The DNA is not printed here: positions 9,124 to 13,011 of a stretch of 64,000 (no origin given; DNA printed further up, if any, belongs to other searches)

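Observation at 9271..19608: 3445-aa giant envelope protein combining a Cys-rich ectodomain, membrane segments, an FHA-like domain and a C-terminal Cys/His hydrolase-like module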

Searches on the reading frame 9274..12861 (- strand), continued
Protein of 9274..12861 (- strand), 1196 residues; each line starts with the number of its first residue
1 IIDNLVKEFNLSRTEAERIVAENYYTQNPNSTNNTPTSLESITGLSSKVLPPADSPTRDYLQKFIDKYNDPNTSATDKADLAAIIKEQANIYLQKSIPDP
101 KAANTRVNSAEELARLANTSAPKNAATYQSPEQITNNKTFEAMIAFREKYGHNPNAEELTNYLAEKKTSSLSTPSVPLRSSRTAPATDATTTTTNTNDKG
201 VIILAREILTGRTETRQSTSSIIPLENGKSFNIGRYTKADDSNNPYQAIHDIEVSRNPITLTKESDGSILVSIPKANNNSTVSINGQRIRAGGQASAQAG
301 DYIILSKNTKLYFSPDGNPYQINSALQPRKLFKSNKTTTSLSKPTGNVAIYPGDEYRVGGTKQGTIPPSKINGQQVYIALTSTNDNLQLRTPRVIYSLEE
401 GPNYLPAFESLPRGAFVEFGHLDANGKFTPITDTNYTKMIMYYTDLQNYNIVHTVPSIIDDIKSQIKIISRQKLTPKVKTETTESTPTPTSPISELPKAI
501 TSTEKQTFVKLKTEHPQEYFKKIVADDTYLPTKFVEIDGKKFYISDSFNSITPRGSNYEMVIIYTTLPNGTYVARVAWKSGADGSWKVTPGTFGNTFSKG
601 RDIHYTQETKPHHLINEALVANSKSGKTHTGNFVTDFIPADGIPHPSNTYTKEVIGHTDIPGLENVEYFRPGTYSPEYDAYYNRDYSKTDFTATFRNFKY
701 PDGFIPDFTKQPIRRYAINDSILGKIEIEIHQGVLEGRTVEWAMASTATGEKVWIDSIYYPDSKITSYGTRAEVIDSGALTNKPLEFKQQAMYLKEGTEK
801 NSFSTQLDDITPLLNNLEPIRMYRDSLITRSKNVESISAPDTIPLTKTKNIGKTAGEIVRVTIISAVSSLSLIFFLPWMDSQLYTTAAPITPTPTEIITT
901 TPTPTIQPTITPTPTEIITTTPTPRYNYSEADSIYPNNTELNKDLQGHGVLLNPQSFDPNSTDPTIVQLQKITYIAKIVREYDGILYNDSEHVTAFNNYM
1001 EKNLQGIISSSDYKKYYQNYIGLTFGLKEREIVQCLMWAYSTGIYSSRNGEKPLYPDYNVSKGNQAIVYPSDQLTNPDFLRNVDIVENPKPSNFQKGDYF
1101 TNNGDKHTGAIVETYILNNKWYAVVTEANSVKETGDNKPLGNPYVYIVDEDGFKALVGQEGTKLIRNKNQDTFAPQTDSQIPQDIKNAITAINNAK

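Call 66: fold_search(model_id=the predicted structure, library=pdb)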
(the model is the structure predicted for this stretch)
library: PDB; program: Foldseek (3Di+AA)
matches with E <= 10: 351; with E <= 0.001: 0
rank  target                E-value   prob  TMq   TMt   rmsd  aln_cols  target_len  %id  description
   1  5ay6_A                7.0e-02  0.08  0.04  0.13  18.2       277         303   11  32 kDa Fragment of the Flagellar hook protein FlgE from Caulobacter crescentus (released 2016-08-17)
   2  3ub1_B                2.8e-01  0.06  0.05  0.17  22.3       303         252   11  Ntf2 like protein involved in plasmid conjugation (released 2012-02-08)
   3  3ub1_C                3.1e-01  0.06  0.05  0.17  21.8       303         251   11  Ntf2 like protein involved in plasmid conjugation (released 2012-02-08)
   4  4qan_B                3.1e-01  0.04  0.05  0.11  20.1       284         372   10  Crystal structure of a cystatin-like protein (RUMGNA_02398) from Ruminococcus gnavus ATCC 29149 at 2.10 A resolution (released 2014-07-23)
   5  4uxg_D                3.9e-01  0.06  0.05  0.11  40.3       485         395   11  Crystal structure of the carboxy-terminal region of the bacteriophage T4 proximal long tail fibre protein gp34, R32 na (released 2015-09-30)
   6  5nxh_A                4.1e-01  0.06  0.05  0.08  48.9       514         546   11  Crystal structure of the carboxy-terminal region of the bacteriophage T4 proximal long tail fibre protein gp34, residu (released 2017-07-12)
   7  5nxf_A                4.1e-01  0.05  0.05  0.09  47.1       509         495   12  Crystal structure of the carboxy-terminal region of the bacteriophage T4 proximal long tail fibre protein gp34, residu (released 2017-07-12)
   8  6cp9_C                5.4e-01  0.51  0.05  0.35   4.1        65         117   18  Contact-dependent growth inhibition toxin - immunity protein complex from Klebsiella pneumoniae 342 (released 2019-03-13)
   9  7yny_A                6.0e-01  0.05  0.05  0.13  18.8       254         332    9  Crystal structure of baculovirus LEF-3 from Helicoverpa armigera nucleopolyhedrovirus (released 2023-01-25)
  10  4uxe_B                7.0e-01  0.03  0.04  0.10  41.6       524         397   12  Crystal structure of the carboxy-terminal region of the bacteriophage T4 proximal long tail fibre protein gp34, P21 se (released 2015-08-19)
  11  3ub1_A                7.4e-01  0.04  0.05  0.17  22.0       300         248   10  Ntf2 like protein involved in plasmid conjugation (released 2012-02-08)
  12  6cp9_A                7.8e-01  0.44  0.05  0.35   4.0        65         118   18  Contact-dependent growth inhibition toxin - immunity protein complex from Klebsiella pneumoniae 342 (released 2019-03-13)
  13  9c4k_B                7.8e-01  0.02  0.05  0.05  19.9       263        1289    8  Yersinia entomophaga holotoxin complex in prepore conformation (released 2025-12-31)
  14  5ux0_D                8.7e-01  0.13  0.03  0.05  17.0        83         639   12  X-ray crystal structure of Marinitoga piezophila Argonaute in complex with 5' OH guide RNA and target DNA (released 2017-05-03)
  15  2mzv_MODEL_1_A        8.7e-01  0.05  0.04  0.20  19.5       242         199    7  Resonance assignments and secondary structure of a phytocystatin from Sesamum indicum (released 2016-03-02)
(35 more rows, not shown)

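Call 73: find_encoding_contigs(protein=P0081, flank=10000, max_places=2)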
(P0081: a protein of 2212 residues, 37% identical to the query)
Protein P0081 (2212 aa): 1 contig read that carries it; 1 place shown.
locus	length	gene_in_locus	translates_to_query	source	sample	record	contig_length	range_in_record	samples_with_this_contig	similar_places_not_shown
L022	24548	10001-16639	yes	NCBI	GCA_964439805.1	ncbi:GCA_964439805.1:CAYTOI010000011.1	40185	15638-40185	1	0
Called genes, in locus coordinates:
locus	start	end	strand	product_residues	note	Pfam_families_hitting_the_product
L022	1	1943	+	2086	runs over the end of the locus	PF02899:Phage_int_SAM_1 (weak), PF13495:Phage_int_SAM_4 (faint), PF02899:Phage_int_SAM_1 (weak)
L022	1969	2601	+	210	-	PF07963:N_methyl (faint)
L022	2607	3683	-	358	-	PF01018:GTP1_OBG, PF01926:MMR_HSR1, PF02421:FeoB_N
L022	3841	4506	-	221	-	PF04402:SIMPL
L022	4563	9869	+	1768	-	PF10102:DUF2341, PF22925:TS_C (faint), PF02210:Laminin_G_2 (faint), PF13385:Laminin_G_3, PF07953:Toxin_R_bind_N, PF13385:Laminin_G_3, PF07953:Toxin_R_bind_N (weak), PF13385:Laminin_G_3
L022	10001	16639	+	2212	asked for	-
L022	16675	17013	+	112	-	-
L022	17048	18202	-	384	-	PF01476:LysM, PF23473:LysM3_LYK4_5 (faint), PF01476:LysM, PF01551:Peptidase_M23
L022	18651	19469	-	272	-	PF05050:Methyltransf_21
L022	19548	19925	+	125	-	-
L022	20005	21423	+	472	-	PF13196:DUF4012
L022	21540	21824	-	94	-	-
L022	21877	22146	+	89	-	-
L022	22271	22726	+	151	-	-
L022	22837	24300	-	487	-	PF07497:Rho_RNA_bind, PF00006:ATP-synt_ab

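Call 75: find_encoding_contigs(protein=P0037, flank=10000, max_places=2)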
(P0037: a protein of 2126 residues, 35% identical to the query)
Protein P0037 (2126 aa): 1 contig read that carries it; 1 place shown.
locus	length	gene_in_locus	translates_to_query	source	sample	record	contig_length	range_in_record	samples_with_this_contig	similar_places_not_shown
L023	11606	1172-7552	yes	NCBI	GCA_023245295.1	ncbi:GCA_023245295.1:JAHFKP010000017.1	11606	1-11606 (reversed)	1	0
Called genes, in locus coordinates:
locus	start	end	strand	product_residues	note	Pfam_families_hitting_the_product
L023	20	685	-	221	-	PF04402:SIMPL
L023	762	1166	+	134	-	-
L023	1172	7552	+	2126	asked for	-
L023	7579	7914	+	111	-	-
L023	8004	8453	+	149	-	-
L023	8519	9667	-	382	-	PF01476:LysM, PF23473:LysM3_LYK4_5 (faint), PF01476:LysM (weak), PF01551:Peptidase_M23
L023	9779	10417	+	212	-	-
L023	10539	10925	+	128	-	-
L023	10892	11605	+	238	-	?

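Call 91: search_protein_families(library=pfam, proteins=[P0004, P0018, P0041, P0071], max_evalue=0.001)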
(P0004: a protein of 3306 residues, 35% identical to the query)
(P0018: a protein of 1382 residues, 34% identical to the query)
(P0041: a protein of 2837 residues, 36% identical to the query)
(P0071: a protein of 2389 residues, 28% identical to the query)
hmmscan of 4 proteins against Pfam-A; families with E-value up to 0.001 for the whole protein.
P0004 (3306 aa): 1 family
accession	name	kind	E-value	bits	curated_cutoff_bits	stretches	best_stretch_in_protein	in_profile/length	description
PF08241.18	Methyltransf_11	-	0.00053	21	21.2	0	3184-3231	47-94/95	Methyltransferase domain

P0018 (1382 aa): 0 families

P0041 (2837 aa): 5 families
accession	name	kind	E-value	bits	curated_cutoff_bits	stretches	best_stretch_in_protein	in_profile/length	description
PF04607.23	RelA_SpoT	-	2.4e-18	66.9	27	1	729-874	1-111/113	Region found in RelA / SpoT proteins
PF00498.31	FHA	-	2.9e-15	56.9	20.7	1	1578-1647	2-65/67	FHA domain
PF13672.11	PP2C_2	-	2e-10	41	24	1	1976-2196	9-177/209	Protein phosphatase 2C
PF07228.17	SpoIIE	-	2.5e-10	41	25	1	2165-2231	105-181/192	Stage II sporulation protein E (SpoIIE)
PF00481.26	PP2C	-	5.8e-07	29.9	20.3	1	1985-2100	32-139/255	Protein phosphatase 2C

P0071 (2389 aa): 0 families

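Call 120: search_protein_families(library=padloc, proteins=[P0075, P0014, P0041], max_evalue=0.01)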
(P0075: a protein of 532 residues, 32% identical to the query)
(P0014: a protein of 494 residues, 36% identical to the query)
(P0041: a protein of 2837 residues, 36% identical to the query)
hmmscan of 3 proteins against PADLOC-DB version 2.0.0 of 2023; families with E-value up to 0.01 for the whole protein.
P0075 (532 aa): 0 families

P0014 (494 aa): 0 families

P0041 (2837 aa): 1 family
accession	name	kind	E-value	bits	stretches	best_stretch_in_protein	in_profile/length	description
PDLC04999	PDC-S33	-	1.5e-10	39.1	2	676-780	16-120/349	-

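Call 121: find_encoding_contigs(protein=P0067, flank=6000, max_places=1)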
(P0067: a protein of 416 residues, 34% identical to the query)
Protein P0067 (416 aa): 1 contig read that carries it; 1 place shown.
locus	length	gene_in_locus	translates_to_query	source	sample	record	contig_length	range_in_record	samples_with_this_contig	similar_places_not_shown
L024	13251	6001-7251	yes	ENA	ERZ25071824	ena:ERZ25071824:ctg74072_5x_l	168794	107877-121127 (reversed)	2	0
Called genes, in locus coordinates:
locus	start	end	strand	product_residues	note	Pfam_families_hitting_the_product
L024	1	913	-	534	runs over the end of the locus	PF01946:Thi4 (faint), PF00890:FAD_binding_2 (weak), PF01134:GIDA (faint), PF01266:DAO (weak), PF01593:Amino_oxidase, PF03486:HI0933_like (faint), PF13450:NAD_binding_8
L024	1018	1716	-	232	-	PF02353:CMAS (faint), PF13489:Methyltransf_23 (weak), PF13847:Methyltransf_31, PF08241:Methyltransf_11, PF08242:Methyltransf_12 (weak), PF13649:Methyltransf_25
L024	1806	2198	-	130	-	-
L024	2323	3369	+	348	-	PF08240:ADH_N, PF00107:ADH_zinc_N, PF13602:ADH_zinc_N_2 (weak)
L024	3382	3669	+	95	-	PF26604:CBU_0592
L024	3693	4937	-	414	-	PF00890:FAD_binding_2 (faint), PF03486:HI0933_like, PF07992:Pyr_redox_2, PF22780:HI0933_like_1st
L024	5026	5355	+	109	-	PF08883:DOPA_dioxygen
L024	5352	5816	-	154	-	PF03692:CxxCxxCC (weak)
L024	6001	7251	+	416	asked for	-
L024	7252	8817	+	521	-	PF00512:HisKA, PF02518:HATPase_c, PF00072:Response_reg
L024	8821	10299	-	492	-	PF13506:Glyco_transf_21 (weak), PF00535:Glycos_transf_2, PF13641:Glyco_tranf_2_3, PF13632:Glyco_trans_2_3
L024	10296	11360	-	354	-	PF13646:HEAT_2 (weak)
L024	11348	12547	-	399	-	-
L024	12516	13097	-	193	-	PF00072:Response_reg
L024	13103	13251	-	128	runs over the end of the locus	PF01627:Hpt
